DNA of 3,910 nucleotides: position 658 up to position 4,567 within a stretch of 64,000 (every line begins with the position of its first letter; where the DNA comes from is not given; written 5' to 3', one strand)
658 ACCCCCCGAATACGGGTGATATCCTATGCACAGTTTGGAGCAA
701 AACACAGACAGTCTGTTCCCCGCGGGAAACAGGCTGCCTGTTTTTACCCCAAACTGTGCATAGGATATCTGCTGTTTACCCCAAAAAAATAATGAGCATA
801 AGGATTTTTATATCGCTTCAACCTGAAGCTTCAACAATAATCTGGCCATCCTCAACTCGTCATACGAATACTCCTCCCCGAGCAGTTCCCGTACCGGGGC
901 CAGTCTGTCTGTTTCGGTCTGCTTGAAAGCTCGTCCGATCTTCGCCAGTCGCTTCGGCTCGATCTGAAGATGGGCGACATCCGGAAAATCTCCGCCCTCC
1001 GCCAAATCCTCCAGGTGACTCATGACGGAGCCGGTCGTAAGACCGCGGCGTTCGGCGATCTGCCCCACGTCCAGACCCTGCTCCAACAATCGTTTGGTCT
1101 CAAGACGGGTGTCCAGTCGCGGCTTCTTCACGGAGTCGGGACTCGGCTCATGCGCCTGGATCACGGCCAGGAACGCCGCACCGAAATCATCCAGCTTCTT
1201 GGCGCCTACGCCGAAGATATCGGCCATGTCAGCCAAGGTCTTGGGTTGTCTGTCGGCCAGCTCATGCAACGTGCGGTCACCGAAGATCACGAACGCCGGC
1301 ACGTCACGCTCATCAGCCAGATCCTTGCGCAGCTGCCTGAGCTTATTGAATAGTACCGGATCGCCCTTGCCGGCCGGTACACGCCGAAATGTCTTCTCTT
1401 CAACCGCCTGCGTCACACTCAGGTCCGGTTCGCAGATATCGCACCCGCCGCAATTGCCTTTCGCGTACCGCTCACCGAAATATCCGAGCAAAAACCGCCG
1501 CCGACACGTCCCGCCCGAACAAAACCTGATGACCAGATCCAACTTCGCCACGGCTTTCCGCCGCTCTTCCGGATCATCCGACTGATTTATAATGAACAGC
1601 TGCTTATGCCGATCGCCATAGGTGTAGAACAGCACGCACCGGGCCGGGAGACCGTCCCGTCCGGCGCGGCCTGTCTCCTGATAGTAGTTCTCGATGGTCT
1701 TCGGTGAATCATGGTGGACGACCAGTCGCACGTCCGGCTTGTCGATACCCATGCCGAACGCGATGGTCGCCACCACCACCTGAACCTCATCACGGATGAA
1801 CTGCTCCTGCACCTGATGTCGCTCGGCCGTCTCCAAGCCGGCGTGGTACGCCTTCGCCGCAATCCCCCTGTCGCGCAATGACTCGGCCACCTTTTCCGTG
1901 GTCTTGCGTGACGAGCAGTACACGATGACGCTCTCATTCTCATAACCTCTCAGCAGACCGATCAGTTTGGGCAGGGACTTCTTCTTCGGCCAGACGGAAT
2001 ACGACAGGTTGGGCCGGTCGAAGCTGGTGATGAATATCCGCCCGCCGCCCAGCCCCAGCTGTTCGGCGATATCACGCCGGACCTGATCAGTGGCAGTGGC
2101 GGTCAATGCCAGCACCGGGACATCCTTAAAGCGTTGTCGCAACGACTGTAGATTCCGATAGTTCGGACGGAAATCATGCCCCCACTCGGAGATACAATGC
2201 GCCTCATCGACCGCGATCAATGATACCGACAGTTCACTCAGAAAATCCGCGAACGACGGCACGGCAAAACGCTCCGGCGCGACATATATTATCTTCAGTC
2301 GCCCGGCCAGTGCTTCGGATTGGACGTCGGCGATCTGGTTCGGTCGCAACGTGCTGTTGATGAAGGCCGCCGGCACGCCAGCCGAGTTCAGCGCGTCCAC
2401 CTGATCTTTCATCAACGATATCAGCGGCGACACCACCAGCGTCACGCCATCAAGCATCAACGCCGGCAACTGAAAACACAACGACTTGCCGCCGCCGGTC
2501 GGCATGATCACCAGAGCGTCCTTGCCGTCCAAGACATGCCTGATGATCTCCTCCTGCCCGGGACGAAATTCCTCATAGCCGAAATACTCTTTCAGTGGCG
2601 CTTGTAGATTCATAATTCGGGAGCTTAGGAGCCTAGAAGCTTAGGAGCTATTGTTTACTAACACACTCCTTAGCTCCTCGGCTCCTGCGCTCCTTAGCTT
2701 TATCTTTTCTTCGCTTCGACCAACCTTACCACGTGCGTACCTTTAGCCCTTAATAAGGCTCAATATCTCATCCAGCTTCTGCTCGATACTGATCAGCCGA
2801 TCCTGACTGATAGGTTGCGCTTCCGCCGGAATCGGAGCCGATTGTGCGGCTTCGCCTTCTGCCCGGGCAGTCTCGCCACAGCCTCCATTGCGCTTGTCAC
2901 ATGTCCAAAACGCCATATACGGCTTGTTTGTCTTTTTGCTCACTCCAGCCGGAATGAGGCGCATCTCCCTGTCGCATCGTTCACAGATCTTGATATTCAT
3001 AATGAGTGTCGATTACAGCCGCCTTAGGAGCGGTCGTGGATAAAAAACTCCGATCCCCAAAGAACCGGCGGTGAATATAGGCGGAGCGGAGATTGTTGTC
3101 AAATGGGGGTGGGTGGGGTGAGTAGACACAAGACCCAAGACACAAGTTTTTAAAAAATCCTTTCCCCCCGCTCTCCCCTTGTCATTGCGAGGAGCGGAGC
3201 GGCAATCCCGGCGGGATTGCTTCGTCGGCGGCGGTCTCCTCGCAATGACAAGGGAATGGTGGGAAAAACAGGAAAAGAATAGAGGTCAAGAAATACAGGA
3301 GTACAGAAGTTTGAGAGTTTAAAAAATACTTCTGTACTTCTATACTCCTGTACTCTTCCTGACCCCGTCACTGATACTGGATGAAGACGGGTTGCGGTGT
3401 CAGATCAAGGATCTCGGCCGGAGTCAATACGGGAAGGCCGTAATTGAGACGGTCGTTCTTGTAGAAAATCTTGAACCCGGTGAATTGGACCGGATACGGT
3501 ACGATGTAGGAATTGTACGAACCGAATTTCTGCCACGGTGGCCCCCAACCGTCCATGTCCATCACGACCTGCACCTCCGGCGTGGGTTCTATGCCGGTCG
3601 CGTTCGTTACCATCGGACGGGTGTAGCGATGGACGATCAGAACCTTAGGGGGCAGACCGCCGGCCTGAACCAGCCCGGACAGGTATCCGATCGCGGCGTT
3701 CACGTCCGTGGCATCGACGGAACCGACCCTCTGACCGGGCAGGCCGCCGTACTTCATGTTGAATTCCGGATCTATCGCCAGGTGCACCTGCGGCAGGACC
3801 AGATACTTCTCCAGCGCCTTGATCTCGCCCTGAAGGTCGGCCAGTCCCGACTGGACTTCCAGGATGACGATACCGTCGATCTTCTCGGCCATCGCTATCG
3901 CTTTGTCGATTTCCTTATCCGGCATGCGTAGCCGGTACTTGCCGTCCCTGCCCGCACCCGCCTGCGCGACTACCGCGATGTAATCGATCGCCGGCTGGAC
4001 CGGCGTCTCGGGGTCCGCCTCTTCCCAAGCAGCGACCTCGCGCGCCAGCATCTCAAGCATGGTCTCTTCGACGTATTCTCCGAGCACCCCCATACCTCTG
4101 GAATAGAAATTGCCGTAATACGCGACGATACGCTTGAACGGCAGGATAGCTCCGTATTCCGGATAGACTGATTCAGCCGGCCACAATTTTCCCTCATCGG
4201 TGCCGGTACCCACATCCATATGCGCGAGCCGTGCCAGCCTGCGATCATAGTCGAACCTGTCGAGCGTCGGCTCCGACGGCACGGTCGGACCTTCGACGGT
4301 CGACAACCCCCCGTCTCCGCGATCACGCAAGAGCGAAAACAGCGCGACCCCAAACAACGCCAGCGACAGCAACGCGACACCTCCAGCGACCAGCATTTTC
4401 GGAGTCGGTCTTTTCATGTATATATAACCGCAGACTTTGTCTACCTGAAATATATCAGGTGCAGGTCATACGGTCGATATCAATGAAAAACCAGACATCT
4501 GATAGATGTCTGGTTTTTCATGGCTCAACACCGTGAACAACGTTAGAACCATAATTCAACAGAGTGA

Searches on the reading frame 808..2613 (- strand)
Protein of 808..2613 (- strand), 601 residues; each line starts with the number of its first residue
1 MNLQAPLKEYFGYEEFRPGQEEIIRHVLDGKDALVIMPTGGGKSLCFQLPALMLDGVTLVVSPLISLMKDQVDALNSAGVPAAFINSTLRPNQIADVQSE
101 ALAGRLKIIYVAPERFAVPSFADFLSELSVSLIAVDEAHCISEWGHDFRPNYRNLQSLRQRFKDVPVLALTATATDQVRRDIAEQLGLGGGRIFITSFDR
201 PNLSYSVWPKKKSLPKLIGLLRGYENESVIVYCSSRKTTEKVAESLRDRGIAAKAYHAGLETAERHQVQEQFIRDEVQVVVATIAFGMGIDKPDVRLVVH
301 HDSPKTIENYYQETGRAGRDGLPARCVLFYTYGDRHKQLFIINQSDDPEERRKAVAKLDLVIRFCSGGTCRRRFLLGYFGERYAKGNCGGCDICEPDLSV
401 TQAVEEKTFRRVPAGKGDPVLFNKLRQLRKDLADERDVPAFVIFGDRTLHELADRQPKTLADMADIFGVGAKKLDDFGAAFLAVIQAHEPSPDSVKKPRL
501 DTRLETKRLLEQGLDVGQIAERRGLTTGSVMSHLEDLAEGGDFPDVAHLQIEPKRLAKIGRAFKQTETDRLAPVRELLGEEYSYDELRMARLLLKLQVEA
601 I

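Call 6: search_protein_families(library=pfam, proteins=[window:808-2613:-], max_evalue=0.01)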
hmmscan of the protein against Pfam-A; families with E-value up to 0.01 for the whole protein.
window:808-2613:- (601 aa): 7 families
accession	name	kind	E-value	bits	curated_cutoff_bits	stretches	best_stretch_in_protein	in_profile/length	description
PF00270.35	DEAD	-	2.2e-29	102.8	26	1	17-179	1-165/167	DEAD/DEAH box helicase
PF00271.37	Helicase_C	-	9.2e-23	81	23.5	1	214-321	6-110/110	Helicase conserved C-terminal domain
PF00570.28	HRDC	-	1e-21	77.1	23.8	1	421-485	4-68/68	HRDC domain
PF14493.12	HTH_40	-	9e-19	68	27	1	502-591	1-89/89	Helix-turn-helix domain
PF16124.10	RecQ_Zn_bind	-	1.9e-16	60.9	25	1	332-395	1-66/66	RecQ zinc-binding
PF04851.21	ResIII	-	9.5e-06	26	22.5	1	15-174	3-162/164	Type III restriction enzyme, res subunit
PF12802.13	MarR_2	-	0.0033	18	27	0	512-541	17-48/61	MarR family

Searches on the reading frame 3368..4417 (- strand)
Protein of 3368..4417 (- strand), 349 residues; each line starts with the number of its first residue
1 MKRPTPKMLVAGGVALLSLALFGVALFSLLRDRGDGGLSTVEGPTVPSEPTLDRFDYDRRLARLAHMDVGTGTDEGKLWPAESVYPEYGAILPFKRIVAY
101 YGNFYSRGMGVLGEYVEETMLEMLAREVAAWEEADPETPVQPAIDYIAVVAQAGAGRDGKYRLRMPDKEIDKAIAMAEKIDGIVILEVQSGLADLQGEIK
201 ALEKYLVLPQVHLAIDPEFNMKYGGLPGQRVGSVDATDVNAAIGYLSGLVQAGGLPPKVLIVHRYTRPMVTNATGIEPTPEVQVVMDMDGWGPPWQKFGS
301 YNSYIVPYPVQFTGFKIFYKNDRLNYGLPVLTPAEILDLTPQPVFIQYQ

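Call 6: search_protein_families(library=pfam, proteins=[window:3368-4417:-], max_evalue=0.01)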
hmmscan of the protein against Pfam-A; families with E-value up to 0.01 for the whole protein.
window:3368-4417:- (349 aa): 0 families

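Call 9: search_protein_families(library=padloc, proteins=[window:3368-4417:-], max_evalue=0.01)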
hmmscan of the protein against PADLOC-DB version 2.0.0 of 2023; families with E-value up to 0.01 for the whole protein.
window:3368-4417:- (349 aa): 0 families

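Call 31: search_protein_families(library=ncbifam, proteins=[window:3368-4417:-], max_evalue=0.01)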
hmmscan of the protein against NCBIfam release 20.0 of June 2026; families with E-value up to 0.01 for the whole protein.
window:3368-4417:- (349 aa): 0 families

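Call 40: find_homologous_proteins(query=window:3368-4417:-, max_evalue=0.00001)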
Query window:3368-4417:- (349 aa): 7925 proteins with E <= 0.00001 among 8000 candidates; the best 120 are listed.
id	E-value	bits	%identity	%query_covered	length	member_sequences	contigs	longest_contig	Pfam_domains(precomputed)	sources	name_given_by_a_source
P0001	7.1e-232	787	100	100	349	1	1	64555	-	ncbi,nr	ncbi:MAG: hypothetical protein U9Q03_04850 [Patescibacteria group bacterium]|nr:hypothetical protein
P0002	3.4e-177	607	80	98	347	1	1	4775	-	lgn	-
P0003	2.5e-173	594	76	100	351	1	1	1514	-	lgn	-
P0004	1.6e-165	569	74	98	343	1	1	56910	-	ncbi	-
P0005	2.2e-154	532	68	100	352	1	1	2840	-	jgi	jgi:hypothetical protein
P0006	9.8e-153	527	73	96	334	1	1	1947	-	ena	-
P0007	1.7e-151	523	72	98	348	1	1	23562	-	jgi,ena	-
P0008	6.2e-140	485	66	97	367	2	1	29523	-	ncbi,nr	ncbi:hypothetical protein JW899_03340 [Candidatus Uhrbacteria bacterium]|nr:hypothetical protein [Ca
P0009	7.0e-139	481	69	90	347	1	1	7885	-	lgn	-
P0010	5.6e-138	478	66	100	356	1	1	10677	-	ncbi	-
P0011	2.0e-135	470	64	100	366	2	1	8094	-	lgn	-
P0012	1.6e-134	467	63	98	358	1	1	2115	-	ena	-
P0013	2.0e-134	466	64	100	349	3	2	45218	-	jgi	-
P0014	2.7e-134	466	63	98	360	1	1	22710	-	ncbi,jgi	-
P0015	3.2e-134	466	64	100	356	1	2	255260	-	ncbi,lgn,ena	-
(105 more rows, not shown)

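Call 41: find_encoding_contigs(protein=P0004, flank=10000, max_places=2)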
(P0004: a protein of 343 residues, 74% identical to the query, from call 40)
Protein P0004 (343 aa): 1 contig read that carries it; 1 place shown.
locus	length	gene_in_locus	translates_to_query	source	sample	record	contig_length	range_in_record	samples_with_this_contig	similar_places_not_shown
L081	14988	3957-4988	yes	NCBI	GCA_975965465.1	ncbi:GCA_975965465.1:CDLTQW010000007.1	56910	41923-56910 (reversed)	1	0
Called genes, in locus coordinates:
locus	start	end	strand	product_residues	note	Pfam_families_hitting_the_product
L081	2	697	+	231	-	PF00300:His_Phos_1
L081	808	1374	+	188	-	PF02545:Maf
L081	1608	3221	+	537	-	PF00041:fn3 (faint), PF16656:Pur_ac_phosph_N (faint), PF17425:Arylsulfotran_N (faint), PF16874:Glyco_hydro_36C (faint)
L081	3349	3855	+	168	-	-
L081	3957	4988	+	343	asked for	-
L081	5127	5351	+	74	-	-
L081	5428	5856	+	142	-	PF05656:DUF805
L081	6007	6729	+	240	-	PF04973:NMN_transporter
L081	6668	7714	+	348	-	PF01467:CTP_transf_like (faint), PF13521:AAA_28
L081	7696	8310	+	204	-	PF00293:NUDIX, PF19368:WHD_AraR, PF21906:WHD_NrtR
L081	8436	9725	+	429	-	-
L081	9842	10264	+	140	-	PF00583:Acetyltransf_1, PF13673:Acetyltransf_10, PF13508:Acetyltransf_7, PF08445:FR47 (weak)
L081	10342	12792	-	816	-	PF13654:AAA_32, PF20436:LonB_AAA-LID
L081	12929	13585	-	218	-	PF07853:DUF1648, PF13630:SdpI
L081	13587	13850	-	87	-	PF12802:MarR_2 (weak), PF12840:HTH_20, PF01022:HTH_5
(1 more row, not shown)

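Call 42: find_encoding_contigs(protein=P0002, flank=10000, max_places=2)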
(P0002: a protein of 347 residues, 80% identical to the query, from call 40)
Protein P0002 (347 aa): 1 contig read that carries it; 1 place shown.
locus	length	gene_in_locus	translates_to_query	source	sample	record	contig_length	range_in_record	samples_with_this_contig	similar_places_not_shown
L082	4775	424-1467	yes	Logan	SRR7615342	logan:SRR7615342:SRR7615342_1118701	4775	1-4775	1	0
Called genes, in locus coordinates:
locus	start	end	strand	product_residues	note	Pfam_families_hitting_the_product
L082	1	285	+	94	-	?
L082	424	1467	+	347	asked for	-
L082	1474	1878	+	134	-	-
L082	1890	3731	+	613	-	PF00884:Sulfatase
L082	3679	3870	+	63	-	-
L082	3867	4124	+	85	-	-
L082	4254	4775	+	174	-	?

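Call 43: find_encoding_contigs(protein=P0007, flank=10000, max_places=2)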
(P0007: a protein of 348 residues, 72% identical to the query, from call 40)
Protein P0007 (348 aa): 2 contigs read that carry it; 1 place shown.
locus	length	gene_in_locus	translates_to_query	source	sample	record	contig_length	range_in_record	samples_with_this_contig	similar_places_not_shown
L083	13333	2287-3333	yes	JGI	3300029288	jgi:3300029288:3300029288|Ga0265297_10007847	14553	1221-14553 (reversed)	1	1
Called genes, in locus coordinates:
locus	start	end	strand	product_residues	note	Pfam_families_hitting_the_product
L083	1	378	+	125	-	?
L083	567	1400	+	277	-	PF13238:AAA_18 (weak), PF00485:PRK (weak)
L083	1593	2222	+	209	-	PF14014:DUF4230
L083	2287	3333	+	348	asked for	-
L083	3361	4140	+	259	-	PF24827:AstE_AspA_cat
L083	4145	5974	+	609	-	PF00884:Sulfatase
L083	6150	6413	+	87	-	-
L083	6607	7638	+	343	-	-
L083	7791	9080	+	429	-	-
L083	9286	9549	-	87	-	PF26604:CBU_0592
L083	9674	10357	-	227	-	PF18979:DUF5715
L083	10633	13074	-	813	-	PF13654:AAA_32, PF20436:LonB_AAA-LID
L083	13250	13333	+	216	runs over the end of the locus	PF07690:MFS_1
